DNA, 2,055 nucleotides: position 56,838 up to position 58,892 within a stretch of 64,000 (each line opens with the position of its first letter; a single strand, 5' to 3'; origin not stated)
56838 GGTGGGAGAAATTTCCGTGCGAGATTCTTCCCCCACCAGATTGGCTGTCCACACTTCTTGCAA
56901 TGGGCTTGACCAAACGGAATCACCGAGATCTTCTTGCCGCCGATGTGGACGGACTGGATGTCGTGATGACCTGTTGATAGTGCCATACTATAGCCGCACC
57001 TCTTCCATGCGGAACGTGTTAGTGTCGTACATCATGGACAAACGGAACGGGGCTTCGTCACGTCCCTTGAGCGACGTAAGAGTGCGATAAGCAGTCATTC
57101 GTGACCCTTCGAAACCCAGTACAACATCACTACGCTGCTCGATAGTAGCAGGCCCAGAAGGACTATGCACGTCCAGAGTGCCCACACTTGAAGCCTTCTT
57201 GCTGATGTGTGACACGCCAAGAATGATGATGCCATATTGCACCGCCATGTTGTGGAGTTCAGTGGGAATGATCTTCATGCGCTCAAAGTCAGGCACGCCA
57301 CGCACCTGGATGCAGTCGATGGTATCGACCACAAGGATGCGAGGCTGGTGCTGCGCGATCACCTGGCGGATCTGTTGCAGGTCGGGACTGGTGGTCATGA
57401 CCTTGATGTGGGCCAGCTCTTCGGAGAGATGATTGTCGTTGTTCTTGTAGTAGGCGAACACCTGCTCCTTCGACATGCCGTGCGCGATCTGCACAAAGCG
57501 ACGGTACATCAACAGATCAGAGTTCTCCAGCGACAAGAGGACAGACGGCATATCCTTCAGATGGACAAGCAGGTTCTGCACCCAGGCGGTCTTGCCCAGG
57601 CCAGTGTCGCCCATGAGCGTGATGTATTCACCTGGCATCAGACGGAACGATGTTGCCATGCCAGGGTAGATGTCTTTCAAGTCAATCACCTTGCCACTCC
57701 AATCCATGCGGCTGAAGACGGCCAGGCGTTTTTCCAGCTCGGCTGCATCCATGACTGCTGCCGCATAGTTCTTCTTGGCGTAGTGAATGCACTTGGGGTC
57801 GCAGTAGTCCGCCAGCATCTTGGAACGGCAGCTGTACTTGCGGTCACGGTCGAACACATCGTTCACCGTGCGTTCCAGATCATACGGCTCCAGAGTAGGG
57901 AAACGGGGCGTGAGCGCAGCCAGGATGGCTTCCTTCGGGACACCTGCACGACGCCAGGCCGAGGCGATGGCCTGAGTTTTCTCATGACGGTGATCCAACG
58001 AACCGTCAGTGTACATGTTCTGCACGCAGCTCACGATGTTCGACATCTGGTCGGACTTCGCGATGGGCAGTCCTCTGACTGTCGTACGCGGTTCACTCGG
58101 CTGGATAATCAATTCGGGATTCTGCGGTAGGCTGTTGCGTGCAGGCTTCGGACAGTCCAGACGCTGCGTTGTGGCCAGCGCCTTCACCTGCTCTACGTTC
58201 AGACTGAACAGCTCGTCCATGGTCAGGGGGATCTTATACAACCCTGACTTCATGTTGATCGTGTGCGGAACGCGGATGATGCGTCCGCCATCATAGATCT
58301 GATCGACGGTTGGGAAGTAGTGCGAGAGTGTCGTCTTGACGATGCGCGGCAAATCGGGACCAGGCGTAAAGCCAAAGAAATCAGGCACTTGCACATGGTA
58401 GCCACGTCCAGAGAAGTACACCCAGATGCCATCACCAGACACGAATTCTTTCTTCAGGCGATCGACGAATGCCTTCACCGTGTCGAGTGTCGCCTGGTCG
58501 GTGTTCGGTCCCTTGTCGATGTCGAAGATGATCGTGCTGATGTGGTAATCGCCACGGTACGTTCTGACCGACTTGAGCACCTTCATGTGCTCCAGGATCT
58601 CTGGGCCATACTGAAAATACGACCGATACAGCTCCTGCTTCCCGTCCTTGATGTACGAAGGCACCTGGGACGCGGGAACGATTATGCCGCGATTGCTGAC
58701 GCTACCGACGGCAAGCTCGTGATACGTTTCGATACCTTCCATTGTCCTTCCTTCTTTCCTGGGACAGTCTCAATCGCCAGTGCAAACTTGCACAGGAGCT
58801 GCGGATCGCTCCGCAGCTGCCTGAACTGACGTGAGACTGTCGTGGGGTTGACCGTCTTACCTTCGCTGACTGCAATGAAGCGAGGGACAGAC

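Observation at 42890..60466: Collinear paralogous phage-like replication modules: decayed copy in island 1, intact copy in island 2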

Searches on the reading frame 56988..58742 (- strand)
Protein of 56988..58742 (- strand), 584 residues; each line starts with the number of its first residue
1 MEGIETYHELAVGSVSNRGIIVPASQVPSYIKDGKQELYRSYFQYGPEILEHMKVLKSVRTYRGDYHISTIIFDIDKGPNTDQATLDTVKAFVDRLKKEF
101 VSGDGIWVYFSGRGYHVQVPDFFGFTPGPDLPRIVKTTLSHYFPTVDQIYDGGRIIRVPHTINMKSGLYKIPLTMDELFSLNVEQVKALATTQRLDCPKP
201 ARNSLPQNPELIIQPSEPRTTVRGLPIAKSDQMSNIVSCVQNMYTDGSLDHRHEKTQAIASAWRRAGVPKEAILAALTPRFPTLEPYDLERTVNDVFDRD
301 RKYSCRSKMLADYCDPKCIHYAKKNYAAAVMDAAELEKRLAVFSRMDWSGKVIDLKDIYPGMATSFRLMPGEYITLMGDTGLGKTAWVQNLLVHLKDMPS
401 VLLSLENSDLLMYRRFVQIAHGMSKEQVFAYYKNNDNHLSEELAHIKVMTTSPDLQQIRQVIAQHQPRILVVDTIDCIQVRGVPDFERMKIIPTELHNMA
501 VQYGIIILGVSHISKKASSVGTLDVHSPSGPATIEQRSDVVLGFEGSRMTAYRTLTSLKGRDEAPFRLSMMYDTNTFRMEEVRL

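Call 7: search_protein_families(library=pfam, proteins=[window:56988-58742:-], max_evalue=0.01)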
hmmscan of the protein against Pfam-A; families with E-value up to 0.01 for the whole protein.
window:56988-58742:- (584 aa): 6 families
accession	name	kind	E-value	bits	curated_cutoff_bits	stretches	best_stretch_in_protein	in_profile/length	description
PF13481.12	AAA_25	-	1.4e-08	35.1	27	1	368-517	29-194/195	AAA domain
PF03796.21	DnaB_C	-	0.00093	19.1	27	1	368-520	16-185/255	DnaB-like helicase C terminal domain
PF00270.35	DEAD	-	0.0037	17.5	26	1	368-482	11-133/167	DEAD/DEAH box helicase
PF06745.19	ATPase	-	0.0052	16.6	26.6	1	368-525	16-176/231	KaiC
PF13401.12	AAA_22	-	0.0066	17.2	27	0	374-479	8-97/130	AAA domain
PF05729.18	NACHT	-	0.0067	16.7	26.7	0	373-478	2-93/167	NACHT domain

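Call 8: search_protein_families(library=phrogs, proteins=[window:56988-58742:-], max_evalue=0.001)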
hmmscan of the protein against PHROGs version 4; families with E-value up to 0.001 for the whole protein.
window:56988-58742:- (584 aa): 6 families
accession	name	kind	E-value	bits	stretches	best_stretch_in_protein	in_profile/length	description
phrog_19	-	DNA, RNA and nucleotide metabolism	2.1e-16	60.9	1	368-545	350-538/621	DnaB-like replicative helicase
phrog_239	-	DNA, RNA and nucleotide metabolism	4.1e-16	60.1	1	322-558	311-572/801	DNA primase/helicase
phrog_16345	-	DNA, RNA and nucleotide metabolism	7.7e-15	55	1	62-277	59-283/972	primase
phrog_243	-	DNA, RNA and nucleotide metabolism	1.6e-12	48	1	370-519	34-197/273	DnaB-like replicative helicase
phrog_18685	-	unknown function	1.6e-12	47.2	1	62-195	62-203/1028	-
phrog_26214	-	unknown function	9.7e-06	25.4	1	452-561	116-220/420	-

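Call 15: find_encoding_contigs(protein=window:56988-58742:-, flank=10000, max_places=6)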
Protein window:56988-58742:- (584 aa): no gene with exactly this product is on record in the collection.

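Call 17: find_homologous_proteins(query=window:56988-58742:-, max_evalue=0.00001)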
Query window:56988-58742:- (584 aa): 105 proteins with E <= 0.00001 among 8000 candidates.
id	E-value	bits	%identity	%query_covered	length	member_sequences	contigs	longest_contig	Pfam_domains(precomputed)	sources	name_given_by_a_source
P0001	0.0e+0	1282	95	100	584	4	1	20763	PF13481.13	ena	-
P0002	3.2e-174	599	48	99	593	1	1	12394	PF03796.22,PF13481.13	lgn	-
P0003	7.2e-156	538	47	92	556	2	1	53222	PF06745.20,PF03796.22,PF13481.13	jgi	-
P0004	9.8e-153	528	43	99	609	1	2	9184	PF03796.22,PF13481.13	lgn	-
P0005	3.8e-140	486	41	99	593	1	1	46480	PF13481.13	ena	-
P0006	1.9e-135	471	40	99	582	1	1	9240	PF03796.22,PF13481.13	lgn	-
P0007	1.0e-134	468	39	99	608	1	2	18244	PF03796.22,PF13481.13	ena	-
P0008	5.7e-134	466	40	99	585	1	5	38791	PF13481.13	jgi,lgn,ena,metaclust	metaclust:\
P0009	2.1e-133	464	40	99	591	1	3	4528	PF03796.22,PF13481.13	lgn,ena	-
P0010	4.8e-132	460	40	98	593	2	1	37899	PF06745.20,PF03796.22,PF13481.13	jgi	jgi:hypothetical protein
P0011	5.9e-131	456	41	99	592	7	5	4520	PF03796.22,PF13481.13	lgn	-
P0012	1.5e-127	445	40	99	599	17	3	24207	PF03796.22,PF13481.13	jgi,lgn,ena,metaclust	metaclust:\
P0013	2.2e-126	441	39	99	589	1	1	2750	PF06745.20,PF03796.22,PF13481.13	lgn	-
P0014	2.3e-126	441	38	98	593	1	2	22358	PF13481.13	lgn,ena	-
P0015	6.1e-126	439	39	99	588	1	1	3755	PF03796.22,PF13481.13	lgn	-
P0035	8.3e-120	419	38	99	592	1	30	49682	PF03796.22,PF13481.13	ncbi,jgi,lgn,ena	-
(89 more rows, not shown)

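Call 18: find_encoding_contigs(protein=P0001, flank=10000, max_places=3)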
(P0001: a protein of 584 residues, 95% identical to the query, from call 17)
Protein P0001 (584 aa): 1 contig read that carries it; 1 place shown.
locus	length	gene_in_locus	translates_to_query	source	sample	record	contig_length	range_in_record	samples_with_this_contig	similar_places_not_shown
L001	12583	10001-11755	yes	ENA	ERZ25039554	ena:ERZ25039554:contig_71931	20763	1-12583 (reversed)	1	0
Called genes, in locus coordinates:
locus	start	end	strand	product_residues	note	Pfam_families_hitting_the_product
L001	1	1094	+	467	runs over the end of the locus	PF12161:HsdM_N, PF02384:N6_Mtase, PF01170:UPF0020, PF07669:Eco57I (weak)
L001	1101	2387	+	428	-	PF01420:Methylase_S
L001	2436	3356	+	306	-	PF13365:Trypsin_2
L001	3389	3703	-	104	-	-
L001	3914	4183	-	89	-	-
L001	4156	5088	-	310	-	PF13481:AAA_25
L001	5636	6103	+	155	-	-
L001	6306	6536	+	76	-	-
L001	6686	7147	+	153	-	PF04002:RadC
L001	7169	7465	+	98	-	-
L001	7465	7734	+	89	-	-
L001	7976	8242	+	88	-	-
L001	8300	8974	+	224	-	PF13479:AAA_24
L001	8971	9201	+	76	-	-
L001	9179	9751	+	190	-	-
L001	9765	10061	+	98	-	-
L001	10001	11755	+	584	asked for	PF13481:AAA_25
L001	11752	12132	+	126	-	-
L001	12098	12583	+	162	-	?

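Call 19: find_encoding_contigs(protein=P0035, flank=10000, max_places=3)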
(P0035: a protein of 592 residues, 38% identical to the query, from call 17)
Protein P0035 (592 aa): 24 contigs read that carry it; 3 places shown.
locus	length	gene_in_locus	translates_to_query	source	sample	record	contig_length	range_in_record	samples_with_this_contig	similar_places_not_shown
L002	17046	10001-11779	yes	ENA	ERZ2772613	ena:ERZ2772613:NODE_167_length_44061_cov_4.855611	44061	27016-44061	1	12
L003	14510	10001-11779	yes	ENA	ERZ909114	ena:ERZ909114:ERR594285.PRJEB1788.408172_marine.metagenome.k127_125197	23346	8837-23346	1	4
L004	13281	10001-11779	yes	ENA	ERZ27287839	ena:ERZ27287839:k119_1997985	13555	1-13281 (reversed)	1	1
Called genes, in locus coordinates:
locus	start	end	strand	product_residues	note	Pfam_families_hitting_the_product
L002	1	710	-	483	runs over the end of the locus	PF17289:Terminase_6C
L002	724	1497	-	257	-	-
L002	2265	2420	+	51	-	-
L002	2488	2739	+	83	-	-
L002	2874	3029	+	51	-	-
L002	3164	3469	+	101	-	-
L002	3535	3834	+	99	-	-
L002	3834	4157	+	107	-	-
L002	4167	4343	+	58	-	-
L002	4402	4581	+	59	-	-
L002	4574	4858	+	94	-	-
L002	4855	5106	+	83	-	-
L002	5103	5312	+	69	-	-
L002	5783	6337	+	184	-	PF21798:DUF6878 (faint)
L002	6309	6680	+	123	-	PF21866:DUF6915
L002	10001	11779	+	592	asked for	PF13481:AAA_25, PF03796:DnaB_C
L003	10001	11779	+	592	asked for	PF13481:AAA_25, PF03796:DnaB_C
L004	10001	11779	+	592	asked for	PF13481:AAA_25, PF03796:DnaB_C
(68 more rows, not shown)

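Call 25: search_dna_similar(query=window:56988-58742:-, collection=phages, mode=protein, max_rows=25)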
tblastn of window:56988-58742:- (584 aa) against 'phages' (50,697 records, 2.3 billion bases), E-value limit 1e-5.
Records with a match: 10; places in all: 10; records where one place covers at least 80% of the query: 0.
Best place of each record, by identity: <60% 10.
By first word of the organism name: Bacillus 8; Moorella 1; Staphylococcus 1.
By host as written in the record: Bacillus cereus 3; Bacillus bogoriensis 2; Bacillus thuringiensis 2; Moorella thermoacetica DSM 103132 1; Bacillus australimaris sKR4M-27 1; Staphylococcus aureus 1.
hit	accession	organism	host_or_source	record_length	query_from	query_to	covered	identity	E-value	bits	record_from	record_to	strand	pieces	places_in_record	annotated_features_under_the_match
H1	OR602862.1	Moorella phage MTATph1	Moorella thermoacetica DSM 103132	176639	18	399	65%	25.2%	4e-8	63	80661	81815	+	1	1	primase | DnaB-like replicative helicase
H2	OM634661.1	Bacillus phage vB_BauM_KLEB27-3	Bacillus australimaris sKR4M-27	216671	18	325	53%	22.5%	7e-10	68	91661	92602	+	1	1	putative DNA primase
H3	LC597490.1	Bacillus phage vB_BceM_WH1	Bacillus cereus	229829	70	323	43%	25.1%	8e-10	68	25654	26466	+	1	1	primase_gp048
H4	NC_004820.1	Bacillus phage phBC6A51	Bacillus cereus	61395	63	277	37%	25.4%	1e-9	68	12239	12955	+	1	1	MCM domain family protein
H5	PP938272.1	Bacillus phage PHBA67-T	Bacillus cereus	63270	63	274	36%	24.3%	7e-10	69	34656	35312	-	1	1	hypothetical protein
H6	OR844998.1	Staphylococcus phage SA 1306 Kay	Staphylococcus aureus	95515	368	561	33%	25.3%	2e-7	60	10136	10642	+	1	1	record has no annotation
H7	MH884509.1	Bacillus phage vB_BboS-125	Bacillus bogoriensis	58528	64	198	23%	34.0%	3e-11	72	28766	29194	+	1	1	DNA primase small subunit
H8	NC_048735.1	Bacillus phage vB_BboS-125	Bacillus bogoriensis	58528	64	198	23%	34.0%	3e-11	72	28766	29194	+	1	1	DNA primase small subunit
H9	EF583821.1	Bacillus phage 0305phi8-36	Bacillus thuringiensis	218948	106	202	17%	35.2%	5e-7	59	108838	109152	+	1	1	ORF181: primase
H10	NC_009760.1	Bacillus phage 0305phi8-36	Bacillus thuringiensis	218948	106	202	17%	35.2%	5e-7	59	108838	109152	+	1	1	ORF181: primase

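Call 30: find_related_loci(query=window:56988-58742:-, collection=viral_contigs, flank=10000)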
Query window:56988-58742:- (584 aa) in viral_contigs; peptide patterns used: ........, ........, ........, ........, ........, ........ (x = any residue, [..] = any of these).
8 stretches matched a pattern, but none encodes a relative of the query by tblastn (E <= 1e-3).

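Call 32: find_related_loci(query=A1, collection=viral_contigs, flank=10000)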
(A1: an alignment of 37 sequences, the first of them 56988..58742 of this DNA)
Query A1 (584 aa) in viral_contigs; peptide patterns used: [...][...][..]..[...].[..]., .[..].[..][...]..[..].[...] (x = any residue, [..] = any of these).
600 stretches matched a pattern (row limit reached: there are more); 459 encode a relative of the query (tblastn E <= 1e-3); the best 80 are kept; 80 distinct loci.
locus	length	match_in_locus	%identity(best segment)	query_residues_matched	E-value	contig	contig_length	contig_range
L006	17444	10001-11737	42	4-583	2e-156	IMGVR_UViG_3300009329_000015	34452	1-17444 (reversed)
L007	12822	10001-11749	40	1-581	3e-141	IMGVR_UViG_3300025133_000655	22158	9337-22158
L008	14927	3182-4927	40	7-584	3e-136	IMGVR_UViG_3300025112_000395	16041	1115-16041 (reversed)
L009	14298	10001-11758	39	1-580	5e-133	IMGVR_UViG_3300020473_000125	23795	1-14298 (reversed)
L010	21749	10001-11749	38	7-584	6e-132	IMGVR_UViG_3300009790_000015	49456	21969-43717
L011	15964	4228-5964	39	7-580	3e-129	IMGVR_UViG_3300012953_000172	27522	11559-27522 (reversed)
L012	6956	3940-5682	39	7-580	6e-129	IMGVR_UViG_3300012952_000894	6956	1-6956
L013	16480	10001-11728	37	7-579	3e-128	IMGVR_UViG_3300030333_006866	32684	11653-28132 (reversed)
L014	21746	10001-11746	37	9-581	8e-127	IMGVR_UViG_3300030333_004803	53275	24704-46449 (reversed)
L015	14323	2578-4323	40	7-584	4e-136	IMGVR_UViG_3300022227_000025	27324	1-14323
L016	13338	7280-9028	37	5-582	9e-125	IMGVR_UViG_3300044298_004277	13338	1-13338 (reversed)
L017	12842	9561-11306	37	6-582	8e-124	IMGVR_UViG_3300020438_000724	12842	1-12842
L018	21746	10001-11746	40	7-584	3e-136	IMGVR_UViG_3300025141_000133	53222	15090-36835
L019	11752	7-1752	37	7-583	4e-123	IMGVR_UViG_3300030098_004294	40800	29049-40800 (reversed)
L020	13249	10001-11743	38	2-573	5e-120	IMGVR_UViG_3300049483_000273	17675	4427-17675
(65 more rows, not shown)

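Call 66: find_related_loci(query=A1, collection=genome_contigs, flank=10000)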
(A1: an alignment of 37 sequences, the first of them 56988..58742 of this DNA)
Query A1 (584 aa) in genome_contigs; peptide patterns used: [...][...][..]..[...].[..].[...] (x = any residue, [..] = any of these).
34 stretches matched a pattern; 20 encode a relative of the query (tblastn E <= 1e-3); 20 distinct loci.
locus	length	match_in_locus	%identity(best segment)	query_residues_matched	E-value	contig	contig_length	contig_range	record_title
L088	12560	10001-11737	39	7-580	1e-130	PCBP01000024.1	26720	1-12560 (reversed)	MAG: Flavobacteriales bacterium isolate NP1160 MHASMcontig_4450, whole genome shotgun sequence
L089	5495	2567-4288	38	13-582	9e-126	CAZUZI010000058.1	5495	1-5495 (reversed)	MAG TPA_asm: uncultured Candidatus Saccharibacteria bacterium isolate binchicken_co117_311 genome assembly, contig: NODE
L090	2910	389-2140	37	7-579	3e-128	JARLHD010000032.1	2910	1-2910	MAG: Ignavibacteriaceae bacterium isolate MAG_CO62 MetaCoAG_Bin_62_Oxic_k141_122817, whole genome shotgun sequence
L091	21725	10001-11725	36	4-581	9e-116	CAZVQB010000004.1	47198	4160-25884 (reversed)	MAG TPA_asm: uncultured Candidatus Saccharibacteria bacterium isolate SRP135725_co1_407 genome assembly, contig: NODE_62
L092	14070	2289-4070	33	1-582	1e-102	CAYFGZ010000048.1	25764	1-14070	MAG TPA_asm: uncultured Nisaea sp. isolate ERP001736_co3_359 genome assembly, contig: NODE_714_length_25764_cov_4.902836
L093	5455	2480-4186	29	7-573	1e-80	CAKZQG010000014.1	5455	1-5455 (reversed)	MAG TPA_asm: uncultured bacterium isolate SRR5214706_bin.133_CONCOCT_v1.1_MAG genome assembly, contig: ERZ1744544.5786,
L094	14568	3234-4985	28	3-584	4e-80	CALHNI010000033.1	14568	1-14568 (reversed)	MAG: Candidatus Goldbacteria bacterium isolate N1_Bin_Bin_89_sub_1 genome assembly, contig: c_000001815858, whole genome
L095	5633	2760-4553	29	4-583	7e-71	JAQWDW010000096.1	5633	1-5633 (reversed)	MAG: Proteiniphilum sp. isolate STF2_60 NODE_51612_length_5633_cov_7.778060_Sandtown_F2, whole genome shotgun sequence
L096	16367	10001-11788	30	7-583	3e-70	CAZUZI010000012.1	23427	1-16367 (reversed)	MAG TPA_asm: uncultured Candidatus Saccharibacteria bacterium isolate binchicken_co117_311 genome assembly, contig: NODE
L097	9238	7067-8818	30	7-567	7e-67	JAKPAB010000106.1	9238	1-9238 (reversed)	MAG: Bacillota bacterium isolate USSF_maxbin.063 k201_212790, whole genome shotgun sequence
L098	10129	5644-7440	27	9-582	2e-55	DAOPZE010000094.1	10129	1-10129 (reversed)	MAG TPA_asm: Candidatus Cloacimonadota bacterium isolate AMR_MDS_1296 NODE_7764_length_10129_cov_4.770002, whole genome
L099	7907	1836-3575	26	8-558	2e-43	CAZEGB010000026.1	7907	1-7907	MAG TPA_asm: uncultured Candidatus Saccharimonas sp. isolate SRP263991_co6_530 genome assembly, contig: NODE_12646_lengt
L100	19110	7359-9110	38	7-584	9e-127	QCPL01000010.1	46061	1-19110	Prochlorococcus sp. AG-436-M02 Ga0171973_110, whole genome shotgun sequence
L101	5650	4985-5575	38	4-196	2e-33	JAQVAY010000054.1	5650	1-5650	MAG: Bacilli bacterium isolate STD2_52 NODE_61794_length_5650_cov_19.450842_Sandtown_D2, whole genome shotgun sequence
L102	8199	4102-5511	28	7-473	1e-27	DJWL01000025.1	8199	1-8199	MAG TPA_asm: Flavobacteriaceae bacterium UBA6231 UBA6231_contig_74017, whole genome shotgun sequence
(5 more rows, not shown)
